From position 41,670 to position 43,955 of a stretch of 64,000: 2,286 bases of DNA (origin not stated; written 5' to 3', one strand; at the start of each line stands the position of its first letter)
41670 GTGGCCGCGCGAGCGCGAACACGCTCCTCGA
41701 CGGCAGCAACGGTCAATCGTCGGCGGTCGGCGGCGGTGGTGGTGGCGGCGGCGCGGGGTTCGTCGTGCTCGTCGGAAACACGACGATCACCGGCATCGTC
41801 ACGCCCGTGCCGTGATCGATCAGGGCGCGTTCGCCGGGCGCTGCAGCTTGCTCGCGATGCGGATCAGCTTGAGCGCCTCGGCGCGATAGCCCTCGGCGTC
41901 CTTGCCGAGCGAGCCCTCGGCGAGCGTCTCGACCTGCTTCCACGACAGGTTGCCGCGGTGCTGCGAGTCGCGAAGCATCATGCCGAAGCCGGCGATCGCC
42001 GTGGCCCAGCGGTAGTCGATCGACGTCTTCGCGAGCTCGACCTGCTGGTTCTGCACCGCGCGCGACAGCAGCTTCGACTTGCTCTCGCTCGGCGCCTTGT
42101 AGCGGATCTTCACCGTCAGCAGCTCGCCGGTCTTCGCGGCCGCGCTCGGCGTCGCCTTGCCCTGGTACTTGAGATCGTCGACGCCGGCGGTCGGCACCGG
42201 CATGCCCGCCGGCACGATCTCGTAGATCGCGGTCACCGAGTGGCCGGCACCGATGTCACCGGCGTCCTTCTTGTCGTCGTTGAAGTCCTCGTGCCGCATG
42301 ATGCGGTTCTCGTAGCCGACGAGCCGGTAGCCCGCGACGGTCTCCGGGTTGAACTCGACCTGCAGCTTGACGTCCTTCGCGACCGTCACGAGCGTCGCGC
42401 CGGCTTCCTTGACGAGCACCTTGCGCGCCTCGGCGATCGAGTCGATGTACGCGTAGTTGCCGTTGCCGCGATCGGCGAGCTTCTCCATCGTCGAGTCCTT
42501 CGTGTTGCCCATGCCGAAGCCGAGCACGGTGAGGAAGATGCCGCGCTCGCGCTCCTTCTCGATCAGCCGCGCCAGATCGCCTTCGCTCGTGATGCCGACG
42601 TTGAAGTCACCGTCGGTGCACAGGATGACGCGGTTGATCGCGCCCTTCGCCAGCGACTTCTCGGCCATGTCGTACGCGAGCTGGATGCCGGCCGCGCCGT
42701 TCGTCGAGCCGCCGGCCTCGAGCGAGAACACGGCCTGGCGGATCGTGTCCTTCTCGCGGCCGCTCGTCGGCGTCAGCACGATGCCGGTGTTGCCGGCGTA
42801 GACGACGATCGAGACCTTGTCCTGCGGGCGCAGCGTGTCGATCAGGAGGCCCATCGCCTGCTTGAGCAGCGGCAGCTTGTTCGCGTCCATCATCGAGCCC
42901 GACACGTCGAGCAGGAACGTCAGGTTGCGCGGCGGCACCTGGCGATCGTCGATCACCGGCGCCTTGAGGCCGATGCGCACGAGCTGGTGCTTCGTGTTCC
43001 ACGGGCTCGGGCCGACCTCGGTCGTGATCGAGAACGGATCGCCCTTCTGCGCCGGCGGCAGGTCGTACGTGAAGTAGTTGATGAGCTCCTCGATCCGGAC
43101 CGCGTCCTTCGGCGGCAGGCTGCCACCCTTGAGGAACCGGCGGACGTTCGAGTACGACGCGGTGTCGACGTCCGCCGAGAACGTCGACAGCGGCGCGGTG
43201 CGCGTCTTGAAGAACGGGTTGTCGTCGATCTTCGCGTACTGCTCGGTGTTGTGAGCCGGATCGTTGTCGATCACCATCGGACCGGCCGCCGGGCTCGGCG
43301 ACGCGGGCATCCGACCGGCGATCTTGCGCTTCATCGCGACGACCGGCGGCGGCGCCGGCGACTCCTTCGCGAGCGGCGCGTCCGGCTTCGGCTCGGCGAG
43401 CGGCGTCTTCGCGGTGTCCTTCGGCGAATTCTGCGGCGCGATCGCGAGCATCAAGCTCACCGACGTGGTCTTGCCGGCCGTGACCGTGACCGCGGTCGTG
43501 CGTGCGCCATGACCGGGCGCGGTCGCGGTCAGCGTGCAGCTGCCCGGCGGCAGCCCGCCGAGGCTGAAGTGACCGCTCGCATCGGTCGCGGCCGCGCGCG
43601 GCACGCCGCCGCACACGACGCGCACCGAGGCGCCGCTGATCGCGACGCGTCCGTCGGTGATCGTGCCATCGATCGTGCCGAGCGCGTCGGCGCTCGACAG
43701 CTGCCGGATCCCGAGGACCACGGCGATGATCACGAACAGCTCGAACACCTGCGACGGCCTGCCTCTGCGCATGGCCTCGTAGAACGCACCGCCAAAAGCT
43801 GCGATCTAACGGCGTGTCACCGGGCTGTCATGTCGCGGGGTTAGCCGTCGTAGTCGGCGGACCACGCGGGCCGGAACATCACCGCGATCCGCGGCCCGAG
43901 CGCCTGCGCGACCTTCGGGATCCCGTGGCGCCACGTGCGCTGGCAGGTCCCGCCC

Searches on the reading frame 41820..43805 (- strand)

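Call 87: search_protein_families(library=pfam, proteins=[window:41820-43805:-], max_evalue=0.00001)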
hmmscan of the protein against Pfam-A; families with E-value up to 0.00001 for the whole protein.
window:41820-43805:- (661 aa): 7 families
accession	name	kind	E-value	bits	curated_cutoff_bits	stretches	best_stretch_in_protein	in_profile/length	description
PF12034.13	YfbK_C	-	1.2e-71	241.1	25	1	470-653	1-183/184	Uncharacterized protein YfbK, C-terminal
PF12450.13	vWF_A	-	6.3e-40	135.5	25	1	185-277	2-94/94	von Willebrand factor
PF00092.34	VWA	-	1.5e-19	71.4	23.8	1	294-455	1-162/174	von Willebrand factor type A domain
PF13620.12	CarboxypepD_reg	-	2e-15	57.3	32.3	1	44-120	1-81/82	Carboxypeptidase regulatory-like domain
PF13519.12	VWA_2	-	1e-14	55.4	27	1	296-399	2-106/107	von Willebrand factor type A domain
PF13768.12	VWA_3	-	3.9e-10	40.4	27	1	294-451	2-153/155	von Willebrand factor type A domain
PF13715.12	CarbopepD_reg_2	-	6.8e-07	29.7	32.2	1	45-121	1-77/88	CarboxypepD_reg-like domain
